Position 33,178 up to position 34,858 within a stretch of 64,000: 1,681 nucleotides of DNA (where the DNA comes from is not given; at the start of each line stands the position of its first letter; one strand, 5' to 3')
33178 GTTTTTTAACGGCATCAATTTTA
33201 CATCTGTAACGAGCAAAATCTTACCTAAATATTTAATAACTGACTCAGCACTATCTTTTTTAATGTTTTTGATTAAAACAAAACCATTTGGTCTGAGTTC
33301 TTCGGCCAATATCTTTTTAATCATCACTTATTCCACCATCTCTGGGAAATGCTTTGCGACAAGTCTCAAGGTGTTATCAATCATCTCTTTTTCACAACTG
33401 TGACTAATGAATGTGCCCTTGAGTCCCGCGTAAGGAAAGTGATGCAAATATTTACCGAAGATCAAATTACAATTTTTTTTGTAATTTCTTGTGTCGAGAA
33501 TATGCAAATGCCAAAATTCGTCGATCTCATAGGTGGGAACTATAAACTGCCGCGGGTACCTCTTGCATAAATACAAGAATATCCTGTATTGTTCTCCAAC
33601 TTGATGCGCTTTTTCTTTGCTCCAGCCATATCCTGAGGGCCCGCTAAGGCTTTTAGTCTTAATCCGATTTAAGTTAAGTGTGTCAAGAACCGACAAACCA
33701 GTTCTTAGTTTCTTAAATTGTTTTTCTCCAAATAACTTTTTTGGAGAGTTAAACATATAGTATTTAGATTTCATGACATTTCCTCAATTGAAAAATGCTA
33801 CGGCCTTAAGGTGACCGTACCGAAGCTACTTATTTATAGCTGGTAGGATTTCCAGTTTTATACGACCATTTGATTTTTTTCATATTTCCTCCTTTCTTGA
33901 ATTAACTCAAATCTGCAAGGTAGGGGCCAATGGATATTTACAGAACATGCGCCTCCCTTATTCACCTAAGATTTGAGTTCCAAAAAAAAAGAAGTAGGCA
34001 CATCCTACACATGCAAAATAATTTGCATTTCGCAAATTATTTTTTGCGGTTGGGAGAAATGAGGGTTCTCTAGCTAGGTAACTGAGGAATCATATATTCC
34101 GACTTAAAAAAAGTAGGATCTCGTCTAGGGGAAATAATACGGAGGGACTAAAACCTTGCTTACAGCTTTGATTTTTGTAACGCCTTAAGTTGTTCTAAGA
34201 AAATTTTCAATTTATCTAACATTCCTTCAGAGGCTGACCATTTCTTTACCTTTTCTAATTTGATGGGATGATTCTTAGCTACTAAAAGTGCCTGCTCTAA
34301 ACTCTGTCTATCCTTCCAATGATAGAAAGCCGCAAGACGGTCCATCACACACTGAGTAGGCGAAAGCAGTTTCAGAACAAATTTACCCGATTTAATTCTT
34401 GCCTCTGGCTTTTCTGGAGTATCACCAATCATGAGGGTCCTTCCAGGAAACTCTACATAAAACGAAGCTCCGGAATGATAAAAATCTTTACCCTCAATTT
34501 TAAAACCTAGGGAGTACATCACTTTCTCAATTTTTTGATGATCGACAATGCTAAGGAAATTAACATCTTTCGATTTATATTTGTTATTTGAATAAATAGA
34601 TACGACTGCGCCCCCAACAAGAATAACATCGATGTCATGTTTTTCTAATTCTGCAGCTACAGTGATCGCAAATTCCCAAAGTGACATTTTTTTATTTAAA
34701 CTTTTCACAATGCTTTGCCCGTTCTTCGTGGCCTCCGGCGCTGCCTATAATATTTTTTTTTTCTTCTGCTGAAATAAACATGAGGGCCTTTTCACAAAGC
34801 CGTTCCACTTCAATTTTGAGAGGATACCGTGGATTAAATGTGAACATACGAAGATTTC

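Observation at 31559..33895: Candidate new RiPP-like cluster: 17-aa peptide, GRDP/DUF1399-like protein, Fe/2OG dioxygenase and MFS exporter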

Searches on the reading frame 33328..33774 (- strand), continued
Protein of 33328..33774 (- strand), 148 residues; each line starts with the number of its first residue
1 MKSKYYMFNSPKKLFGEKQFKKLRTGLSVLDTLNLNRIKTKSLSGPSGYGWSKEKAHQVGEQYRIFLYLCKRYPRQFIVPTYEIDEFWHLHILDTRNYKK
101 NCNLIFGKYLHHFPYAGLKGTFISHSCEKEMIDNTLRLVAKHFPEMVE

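Call 23: find_encoding_contigs(protein=P0019, flank=5000, max_places=2)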
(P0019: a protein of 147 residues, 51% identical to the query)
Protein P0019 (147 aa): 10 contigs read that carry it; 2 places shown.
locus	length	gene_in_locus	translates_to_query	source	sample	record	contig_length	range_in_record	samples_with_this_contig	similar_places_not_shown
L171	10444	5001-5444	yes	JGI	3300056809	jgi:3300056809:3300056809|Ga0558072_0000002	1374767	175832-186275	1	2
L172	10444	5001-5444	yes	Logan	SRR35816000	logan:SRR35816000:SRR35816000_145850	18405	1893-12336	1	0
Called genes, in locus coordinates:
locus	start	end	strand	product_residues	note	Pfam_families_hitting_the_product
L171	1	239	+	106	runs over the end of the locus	-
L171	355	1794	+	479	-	PF00496:SBP_bac_5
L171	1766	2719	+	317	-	PF02624:YcaO (weak)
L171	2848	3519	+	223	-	PF00246:Peptidase_M14, PF24827:AstE_AspA_cat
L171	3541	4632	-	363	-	PF01820:Dala_Dala_lig_N, PF02222:ATP-grasp, PF02655:ATP-grasp_3, PF07478:Dala_Dala_lig_C, PF13535:ATP-grasp_4 (weak)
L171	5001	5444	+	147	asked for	PF27765:UCP032817-like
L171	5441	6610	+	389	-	PF07690:MFS_1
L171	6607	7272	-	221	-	PF01965:DJ-1_PfpI (weak)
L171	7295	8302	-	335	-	-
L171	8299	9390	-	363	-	PF13527:Acetyltransf_9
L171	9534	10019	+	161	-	PF04173:DoxD (weak)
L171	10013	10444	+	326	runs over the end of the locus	PF13531:SBP_bac_11, PF01547:SBP_bac_1 (faint), PF13416:SBP_bac_8, PF13343:SBP_bac_6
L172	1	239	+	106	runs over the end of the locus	-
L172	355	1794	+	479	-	PF00496:SBP_bac_5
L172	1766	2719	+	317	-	PF02624:YcaO (weak)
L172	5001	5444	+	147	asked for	PF27765:UCP032817-like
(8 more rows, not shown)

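Call 24: find_encoding_contigs(protein=P0022, flank=5000, max_places=2)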
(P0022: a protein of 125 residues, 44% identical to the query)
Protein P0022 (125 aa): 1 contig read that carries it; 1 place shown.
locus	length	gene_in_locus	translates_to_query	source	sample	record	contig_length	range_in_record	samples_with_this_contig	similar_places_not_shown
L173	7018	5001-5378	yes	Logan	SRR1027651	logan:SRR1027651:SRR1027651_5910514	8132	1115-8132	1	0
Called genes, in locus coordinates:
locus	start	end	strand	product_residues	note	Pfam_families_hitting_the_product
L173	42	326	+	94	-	-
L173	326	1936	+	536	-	PF00496:SBP_bac_5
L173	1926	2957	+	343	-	PF02624:YcaO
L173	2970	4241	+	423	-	PF02518:HATPase_c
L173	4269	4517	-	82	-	-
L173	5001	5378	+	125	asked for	PF27765:UCP032817-like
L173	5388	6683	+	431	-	-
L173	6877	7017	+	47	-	?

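Call 32: search_solved_structures(query=A3, max_evalue=10, show_alignments=2)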
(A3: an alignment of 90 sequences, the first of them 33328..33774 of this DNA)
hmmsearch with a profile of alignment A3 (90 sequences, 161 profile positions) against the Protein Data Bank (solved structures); distinct sequences matched with E-value up to 10: 1.
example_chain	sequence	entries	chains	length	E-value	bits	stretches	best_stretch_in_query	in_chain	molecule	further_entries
9fqr_J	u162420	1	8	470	0.52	13.2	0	36-72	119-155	Sperm-associated microtubule inner protein 5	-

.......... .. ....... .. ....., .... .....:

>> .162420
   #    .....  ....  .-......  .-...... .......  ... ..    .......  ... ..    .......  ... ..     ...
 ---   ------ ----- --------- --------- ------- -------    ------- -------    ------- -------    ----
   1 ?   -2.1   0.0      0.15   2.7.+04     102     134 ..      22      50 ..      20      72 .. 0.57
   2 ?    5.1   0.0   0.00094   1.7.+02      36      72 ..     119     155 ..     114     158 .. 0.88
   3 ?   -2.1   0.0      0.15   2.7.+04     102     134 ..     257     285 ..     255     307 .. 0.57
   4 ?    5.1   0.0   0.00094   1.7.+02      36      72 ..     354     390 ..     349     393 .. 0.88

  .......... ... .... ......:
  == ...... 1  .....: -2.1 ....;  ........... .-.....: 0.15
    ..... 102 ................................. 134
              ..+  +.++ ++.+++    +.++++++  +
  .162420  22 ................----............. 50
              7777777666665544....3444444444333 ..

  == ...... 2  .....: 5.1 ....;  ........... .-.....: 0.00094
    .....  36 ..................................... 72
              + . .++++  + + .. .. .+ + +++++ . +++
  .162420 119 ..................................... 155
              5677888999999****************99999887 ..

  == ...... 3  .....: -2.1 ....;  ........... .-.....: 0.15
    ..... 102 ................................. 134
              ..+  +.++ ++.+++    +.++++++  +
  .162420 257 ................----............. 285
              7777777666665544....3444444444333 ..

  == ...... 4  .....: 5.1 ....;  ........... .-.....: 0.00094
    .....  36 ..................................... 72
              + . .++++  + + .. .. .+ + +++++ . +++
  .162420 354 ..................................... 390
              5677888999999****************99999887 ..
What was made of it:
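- Tried and rejected: A profile search of PDB sequences gave nothing below E 0.5 (call 32).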

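Call 35: predict_structure(alignment_id=A3)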
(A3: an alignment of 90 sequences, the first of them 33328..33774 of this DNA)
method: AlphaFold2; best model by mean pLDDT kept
length: 148 residues; sequences in the alignment: 90
mean_pLDDT: 89.7   pTM: 0.85
mean pLDDT of the five models: 89.7, 89.2, 87.5, 87.2, 84.8
residues with pLDDT >= 90: 110; 70-90: 21; 50-70: 16; < 50: 1
segments of 3 or more residues with pLDDT < 50: none
pLDDT, mean of each block of 10 residues (from residue 1): 61 79 96 95 94 97 97 95 96 95 97 69 87 96 91
secondary structure, 60 per line:
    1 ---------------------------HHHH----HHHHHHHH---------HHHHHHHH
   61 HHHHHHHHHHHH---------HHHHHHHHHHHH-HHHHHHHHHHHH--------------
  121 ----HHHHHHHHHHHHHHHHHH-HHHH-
elements in order: H28-31 H36-43 H53-72 H82-93 H95-106 H125-142 H144-147
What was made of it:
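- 33328..33774 (-): 148-aa GRDP-like / PF27765 (UCP032817-like) protein. Proposed core peptide-modifying metalloenzyme. The AF2 model has pLDDT 89.7 and is all-helical (call 35).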

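Call 36: search_protein_families(library=pfam, proteins=[L173:5388-6683:+, L087:846-2126:+, L171:5441-6610:+, L001:7042-8169:+, L171:1766-2719:+, L173:1926-2957:+, L002:23-814:+, L169:5451-6113:+], max_evalue=0.01)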
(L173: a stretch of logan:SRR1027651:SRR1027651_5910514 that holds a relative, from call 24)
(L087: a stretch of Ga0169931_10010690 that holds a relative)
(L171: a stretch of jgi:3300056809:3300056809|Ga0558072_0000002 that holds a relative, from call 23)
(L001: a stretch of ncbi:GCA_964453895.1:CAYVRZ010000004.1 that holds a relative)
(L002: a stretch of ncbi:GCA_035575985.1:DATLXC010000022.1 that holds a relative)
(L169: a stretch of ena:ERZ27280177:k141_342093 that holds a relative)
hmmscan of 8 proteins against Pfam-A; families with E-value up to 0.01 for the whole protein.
L173:5388-6683:+ (431 aa): 1 family
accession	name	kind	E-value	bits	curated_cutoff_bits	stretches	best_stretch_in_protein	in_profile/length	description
PF01554.23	MatE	-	0.00045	20.4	24.9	1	234-379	5-156/161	MatE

L087:846-2126:+ (426 aa): 0 families

L171:5441-6610:+ (389 aa): 1 family
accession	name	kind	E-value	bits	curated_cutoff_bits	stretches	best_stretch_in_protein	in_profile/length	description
PF07690.21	MFS_1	-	1e-09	38.2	33.4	1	11-343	1-346/347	Major Facilitator Superfamily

L001:7042-8169:+ (375 aa): 1 family
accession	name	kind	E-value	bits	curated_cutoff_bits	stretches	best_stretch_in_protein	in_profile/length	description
PF07690.21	MFS_1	-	5.1e-11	42.5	33.4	1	8-341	1-346/347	Major Facilitator Superfamily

L171:1766-2719:+ (317 aa): 1 family
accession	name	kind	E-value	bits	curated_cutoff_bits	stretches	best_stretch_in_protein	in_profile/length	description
PF02624.21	YcaO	-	3.4e-06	27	25.7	1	94-204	113-234/325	YcaO cyclodehydratase, ATP-ad Mg2+-binding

L173:1926-2957:+ (343 aa): 1 family
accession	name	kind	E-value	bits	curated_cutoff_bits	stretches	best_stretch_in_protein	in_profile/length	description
PF02624.21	YcaO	-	5.7e-14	52.6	25.7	1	82-230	111-240/325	YcaO cyclodehydratase, ATP-ad Mg2+-binding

L002:23-814:+ (263 aa): 0 families

L169:5451-6113:+ (220 aa): 1 family
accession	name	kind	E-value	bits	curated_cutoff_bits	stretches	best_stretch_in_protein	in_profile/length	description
PF02668.22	TauD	-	2.6e-11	44.4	27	1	143-215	193-267/267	Taurine catabolism dioxygenase TauD, TfdA family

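Call 38: fold_search(model_id=the predicted structure, library=pdb)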
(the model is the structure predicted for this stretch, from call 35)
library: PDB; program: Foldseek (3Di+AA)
matches with E <= 10: 22; with E <= 0.001: 0
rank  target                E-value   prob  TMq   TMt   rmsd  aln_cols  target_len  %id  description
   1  8wbk_A                4.2e+00  0.07  0.20  0.13  10.0        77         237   13  Crystal structure of cis-Epoxysuccinate Hydrolases RhCESH[L] (released 2024-01-31)
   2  7s1b_A                4.7e+00  0.06  0.21  0.07   8.8        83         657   16  Crystal structure of Epstein-Barr virus glycoproteins gH/gL/gp42-peptide in complex with human neutralizing antibodies (released 2022-11-09)
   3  7oom_B                5.0e+00  0.05  0.18  0.21  13.5       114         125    8  N-terminal domain of FlSp spidroin from Nephila clavipes (released 2022-06-08)
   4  3zef_A                5.5e+00  0.03  0.14  0.08  13.6       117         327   13  Crystal structure of Prp8:Aar2 complex: second crystal form at 3.1 Angstrom resolution (released 2013-01-30)
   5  7yp2_A                6.2e+00  0.06  0.25  0.14   8.0        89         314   15  Cryo-EM structure of EBV gHgL-gp42 in complex with mAb 6H2 (localized refinement) (released 2024-01-31)
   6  4xem                  6.2e+00  0.03  0.18  0.08  13.1       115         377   10  Crystal Structure of wild type human AlaRS catalytic domain (released 2016-02-17)
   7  3sbs                  6.9e+00  0.03  0.15  0.09  13.4       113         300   15  Crystal structure of Aar2 protein (released 2012-04-18)
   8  8wbq_B                7.2e+00  0.04  0.22  0.15   9.7        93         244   12  Crystal structure of cis-Epoxysuccinate Hydrolases RhCESH[L] mutant E212Q complexed with L-TA. (released 2024-01-31)
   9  8wtm_A                7.2e+00  0.02  0.20  0.08  17.0       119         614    9  Cryo-EM structure of jasmonic acid transporter ABCG16 bound to JA (released 2024-10-23)
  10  8qle                  7.6e+00  0.03  0.20  0.12  17.9       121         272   12  Crystal structure of the light-driven sodium pump ErNaR in the monomeric form at pH 4.6 (released 2024-04-24)
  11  8c1s_C                7.6e+00  0.01  0.16  0.16  18.4       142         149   10  Transmembrane domain of resting state homomeric GluA2 F231A mutant AMPA receptor in complex with TARP gamma 2 (released 2023-08-30)
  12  7oom_A                8.1e+00  0.03  0.15  0.18  13.9       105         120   10  N-terminal domain of FlSp spidroin from Nephila clavipes (released 2022-06-08)
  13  6r94_G                8.5e+00  0.01  0.17  0.20  15.1       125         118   10  Cryo-EM structure of NCP_THF2(-3) (released 2019-06-12)
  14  2jan_A                9.4e+00  0.06  0.31  0.14   6.1        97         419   11  TYROSYL-TRNA SYNTHETASE FROM MYCOBACTERIUM TUBERCULOSIS IN UNLIGANDED STATE (released 2008-02-05)
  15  8wbp_B                9.4e+00  0.03  0.22  0.15   9.6        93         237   12  Crystal structure of cis-Epoxysuccinate Hydrolases RhCESH[L] mutant E212Q (released 2024-01-31)
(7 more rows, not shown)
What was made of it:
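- Tried and rejected: Foldseek of a confident model gave nothing below E 4 (call 38).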

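Call 49: find_encoding_contigs(protein=P0002, flank=4000, max_places=1)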
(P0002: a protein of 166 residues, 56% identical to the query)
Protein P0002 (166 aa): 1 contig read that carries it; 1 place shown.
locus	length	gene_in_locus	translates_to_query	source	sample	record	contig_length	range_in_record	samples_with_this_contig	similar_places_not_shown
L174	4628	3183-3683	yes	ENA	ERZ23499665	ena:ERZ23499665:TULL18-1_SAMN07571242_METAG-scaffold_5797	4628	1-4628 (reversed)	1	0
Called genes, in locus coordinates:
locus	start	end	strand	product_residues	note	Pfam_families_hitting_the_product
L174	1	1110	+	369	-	?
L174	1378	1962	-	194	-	PF00512:HisKA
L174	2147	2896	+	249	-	PF13505:OMP_b-brl (weak)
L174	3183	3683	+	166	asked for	PF27765:UCP032817-like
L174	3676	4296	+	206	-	PF02668:TauD (weak)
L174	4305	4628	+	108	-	?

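Call 50: find_encoding_contigs(protein=P0010, flank=4000, max_places=1)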
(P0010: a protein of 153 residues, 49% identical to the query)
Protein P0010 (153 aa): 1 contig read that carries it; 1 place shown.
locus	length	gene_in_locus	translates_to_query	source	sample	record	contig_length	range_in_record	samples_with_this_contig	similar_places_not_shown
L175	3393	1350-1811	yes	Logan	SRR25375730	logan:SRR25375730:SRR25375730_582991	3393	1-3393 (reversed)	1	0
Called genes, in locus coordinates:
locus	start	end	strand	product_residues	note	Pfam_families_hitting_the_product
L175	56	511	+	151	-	PF13302:Acetyltransf_3, PF13420:Acetyltransf_4, PF00583:Acetyltransf_1, PF13673:Acetyltransf_10 (weak), PF13508:Acetyltransf_7, PF08445:FR47 (weak)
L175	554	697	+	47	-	-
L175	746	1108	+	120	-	PF19660:DUF6163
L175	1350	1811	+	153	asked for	PF27765:UCP032817-like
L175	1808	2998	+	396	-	-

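Call 51: find_encoding_contigs(protein=P0015, flank=4000, max_places=1)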
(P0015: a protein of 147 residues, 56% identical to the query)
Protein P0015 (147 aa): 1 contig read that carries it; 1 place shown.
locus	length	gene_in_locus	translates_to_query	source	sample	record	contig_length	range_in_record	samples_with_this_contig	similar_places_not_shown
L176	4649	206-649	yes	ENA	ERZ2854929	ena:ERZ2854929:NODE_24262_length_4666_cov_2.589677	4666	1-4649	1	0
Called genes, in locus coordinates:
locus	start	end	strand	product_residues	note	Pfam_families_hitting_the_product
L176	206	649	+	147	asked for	PF27765:UCP032817-like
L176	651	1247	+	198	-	PF02668:TauD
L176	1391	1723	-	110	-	-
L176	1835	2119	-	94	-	-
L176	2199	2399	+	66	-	-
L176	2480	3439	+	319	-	PF00892:EamA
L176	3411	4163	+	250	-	PF02517:Rce1-like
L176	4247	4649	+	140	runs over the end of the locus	?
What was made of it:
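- Closest known: Pantocin A cluster paaPABC. Same: One homologous locus, L176, has an EamA transporter downstream, as paaC is (call 51).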

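Call 55: search_protein_families(library=ncbifam, proteins=[L065:5986-7068:+, L081:5986-6834:+, L010:5896-6783:+, L071:5071-5739:+, L074:5992-6453:+, L013:5992-6684:+, P0034, P0081, P0055], max_evalue=1)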
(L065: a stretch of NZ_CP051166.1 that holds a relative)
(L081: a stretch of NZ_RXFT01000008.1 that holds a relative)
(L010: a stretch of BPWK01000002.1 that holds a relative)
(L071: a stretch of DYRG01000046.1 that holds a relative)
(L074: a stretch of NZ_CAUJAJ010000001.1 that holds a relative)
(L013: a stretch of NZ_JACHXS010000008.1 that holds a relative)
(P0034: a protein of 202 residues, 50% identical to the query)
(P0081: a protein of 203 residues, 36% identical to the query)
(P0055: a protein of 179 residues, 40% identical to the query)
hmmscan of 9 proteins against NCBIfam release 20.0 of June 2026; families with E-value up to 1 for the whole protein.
L065:5986-7068:+ (360 aa): 0 families

L081:5986-6834:+ (282 aa): 0 families

L010:5896-6783:+ (295 aa): 0 families

L071:5071-5739:+ (222 aa): 1 family
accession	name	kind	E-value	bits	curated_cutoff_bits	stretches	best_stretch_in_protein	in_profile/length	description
NF045765.1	PhenlGlyoxDHPadH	equivalog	0.037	12.9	475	1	37-91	90-141/416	NADH-dependent phenylglyoxylate dehydrogenase subunit epsilon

L074:5992-6453:+ (153 aa): 0 families

L013:5992-6684:+ (230 aa): 0 families

P0034 (202 aa): 2 families
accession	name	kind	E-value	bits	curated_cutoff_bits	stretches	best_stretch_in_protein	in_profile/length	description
NF058577.1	FdxA_fam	equivalog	0.066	13.4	65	1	147-164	34-51/52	4Fe-4S ferredoxin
NF005122.0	PRK06556.1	equivalog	0.66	7.6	859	1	135-181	918-958/960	vitamin B12-dependent ribonucleotide reductase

P0081 (203 aa): 0 families

P0055 (179 aa): 1 family
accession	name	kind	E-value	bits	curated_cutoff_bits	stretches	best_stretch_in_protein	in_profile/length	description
NF041641.1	AmoC_BACT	equivalog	0.013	14.8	319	1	25-107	86-166/250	bacterial ammonia monooxygenase, subunit AmoC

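Call 56: search_protein_families(library=pfam, proteins=[L065:5986-7068:+, L081:5986-6834:+, L010:5896-6783:+, L071:5071-5739:+, L071:5800-7800:+, L074:5992-6453:+, L063:6461-7351:+, L080:6505-7035:+, L175:1808-2998:+, L176:2199-2399:+], max_evalue=0.1)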
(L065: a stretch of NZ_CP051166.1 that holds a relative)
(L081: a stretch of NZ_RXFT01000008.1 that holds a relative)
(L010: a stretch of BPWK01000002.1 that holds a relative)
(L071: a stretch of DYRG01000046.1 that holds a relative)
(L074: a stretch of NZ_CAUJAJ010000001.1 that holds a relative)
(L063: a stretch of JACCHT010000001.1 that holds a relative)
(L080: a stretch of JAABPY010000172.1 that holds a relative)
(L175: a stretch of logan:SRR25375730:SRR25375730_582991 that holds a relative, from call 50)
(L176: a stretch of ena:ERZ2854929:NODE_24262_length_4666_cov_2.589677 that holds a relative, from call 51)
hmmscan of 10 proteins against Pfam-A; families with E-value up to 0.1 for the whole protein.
L065:5986-7068:+ (360 aa): 2 families
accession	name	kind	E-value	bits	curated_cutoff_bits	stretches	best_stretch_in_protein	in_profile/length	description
PF07173.17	GRDP-like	-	3.6e-05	24.9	22.7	1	42-81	100-143/143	Glycine-rich domain-containing protein-like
PF16720.10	Albumin_I_a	-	0.00032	21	23.8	0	290-314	19-43/48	Albumin I chain a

L081:5986-6834:+ (282 aa): 1 family
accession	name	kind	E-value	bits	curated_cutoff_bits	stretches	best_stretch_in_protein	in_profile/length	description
PF07173.17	GRDP-like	-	0.013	16.6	22.7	1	41-88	92-143/143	Glycine-rich domain-containing protein-like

L010:5896-6783:+ (295 aa): 1 family
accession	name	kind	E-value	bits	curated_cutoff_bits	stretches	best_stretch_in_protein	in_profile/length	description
PF07173.17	GRDP-like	-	0.00065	20.8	22.7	1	85-124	100-143/143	Glycine-rich domain-containing protein-like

L071:5071-5739:+ (222 aa): 1 family
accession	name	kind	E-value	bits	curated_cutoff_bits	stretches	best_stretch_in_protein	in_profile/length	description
PF07173.17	GRDP-like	-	3.7e-05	24.9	22.7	1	41-85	95-143/143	Glycine-rich domain-containing protein-like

L071:5800-7800:+ (666 aa): 1 family
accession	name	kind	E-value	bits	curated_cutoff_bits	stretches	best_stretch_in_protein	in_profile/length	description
PF07715.20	Plug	-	1.7e-17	64.3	23.9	1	59-165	2-106/107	TonB-dependent Receptor Plug Domain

L074:5992-6453:+ (153 aa): 1 family
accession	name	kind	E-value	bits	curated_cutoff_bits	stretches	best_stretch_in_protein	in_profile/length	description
PF18114.7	Suv3_N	-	0.022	15.3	24.2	1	54-88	68-102/116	Suv3 helical N-terminal domain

L063:6461-7351:+ (296 aa): 8 families
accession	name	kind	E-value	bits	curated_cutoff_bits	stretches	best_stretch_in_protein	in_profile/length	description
PF13599.13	Pentapeptide_4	-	2.3e-08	34.4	38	1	207-267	10-69/78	Pentapeptide repeat region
PF00805.28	Pentapeptide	-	7.9e-08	32.2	20.2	3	219-256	2-39/40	Pentapeptide repeats (8 copies)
PF13576.12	Pentapeptide_3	-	1.7e-06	28.6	27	1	221-264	2-47/48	Pentapeptide repeats (9 copies)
PF23894.2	LD_SV2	-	0.00037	21.2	29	1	200-255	37-92/92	SV2A/B/C luminal domain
PF13513.12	HEAT_EZ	-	0.0067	17.4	27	0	108-129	34-55/55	HEAT-like repeat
PF13646.12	HEAT_2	-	0.019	15.7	27.7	1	107-131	36-60/88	HEAT repeats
PF02985.28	HEAT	-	0.023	15.4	23.5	1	109-131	7-29/31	HEAT repeat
PF12074.14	Gcn1_N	-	0.028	14.1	26.9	1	81-171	201-294/357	Generalcontrol nonderepressible 1 (Gcn1) N-terminal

L080:6505-7035:+ (176 aa): 3 families
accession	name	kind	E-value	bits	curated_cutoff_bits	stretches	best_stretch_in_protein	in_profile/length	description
PF13643.11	DUF4145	-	0.029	14.9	23.1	1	14-67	23-78/88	Domain of unknown function (DUF4145)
PF25208.1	DUF7838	-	0.054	13.9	28.5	0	135-171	6-43/55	Domain of unknown function (DUF7838)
PF17915.7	zf_Rg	-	0.064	13.1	25.5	0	132-146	4-18/49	Reverse gyrase zinc finger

L175:1808-2998:+ (396 aa): 1 family
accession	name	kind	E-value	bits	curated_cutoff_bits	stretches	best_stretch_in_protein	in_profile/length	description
PF07690.21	MFS_1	-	0.0015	17.9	33.4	1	18-346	1-346/347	Major Facilitator Superfamily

L176:2199-2399:+ (66 aa): 0 families

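Call 64: search_protein_representatives(alignment_id=A2)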
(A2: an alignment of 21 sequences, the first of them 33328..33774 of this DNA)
Query: 21 sequences, 148 profile positions. Proteins with E-value up to 0.001 (for the whole library): 10381; up to 1e-10: 3013; up to 1e-30: 250. The best 150 are listed.
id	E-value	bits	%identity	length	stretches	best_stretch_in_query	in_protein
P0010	9.7e-64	229.9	-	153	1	4-147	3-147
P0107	5.1e-60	217.8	-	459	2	27-137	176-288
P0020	1.4e-53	196.9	-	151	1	5-146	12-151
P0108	2.2e-50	186.5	-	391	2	28-142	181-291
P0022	9.2e-49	181.3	-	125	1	23-147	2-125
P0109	6.3e-42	159.1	-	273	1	18-144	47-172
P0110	4.7e-41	156.3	-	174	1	27-147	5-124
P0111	7.0e-40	152.5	-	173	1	23-143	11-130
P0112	4.0e-39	150.0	-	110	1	40-147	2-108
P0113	1.2e-38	148.4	-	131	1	24-146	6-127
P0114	1.5e-38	148.1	-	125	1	29-146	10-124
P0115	1.8e-38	147.9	-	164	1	20-146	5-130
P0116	3.8e-38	146.8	-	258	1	19-146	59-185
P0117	1.0e-37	145.5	-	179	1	20-144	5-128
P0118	1.7e-37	144.8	-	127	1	21-146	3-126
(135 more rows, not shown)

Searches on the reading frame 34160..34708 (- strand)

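Call 4: search_protein_families(library=pfam, proteins=[window:34160-34708:-], max_evalue=0.01)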
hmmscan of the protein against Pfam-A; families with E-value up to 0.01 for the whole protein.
window:34160-34708:- (182 aa): 1 family
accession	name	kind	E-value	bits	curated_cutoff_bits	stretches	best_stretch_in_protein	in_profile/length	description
PF09970.15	DUF2204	-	0.00028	21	20.3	1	16-65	7-56/181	Nucleotidyl transferase of unknown function (DUF2204)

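Call 5: search_protein_families(library=ncbifam, proteins=[window:34160-34708:-], max_evalue=0.01)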
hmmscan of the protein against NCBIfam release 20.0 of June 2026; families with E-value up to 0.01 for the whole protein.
window:34160-34708:- (182 aa): 0 families
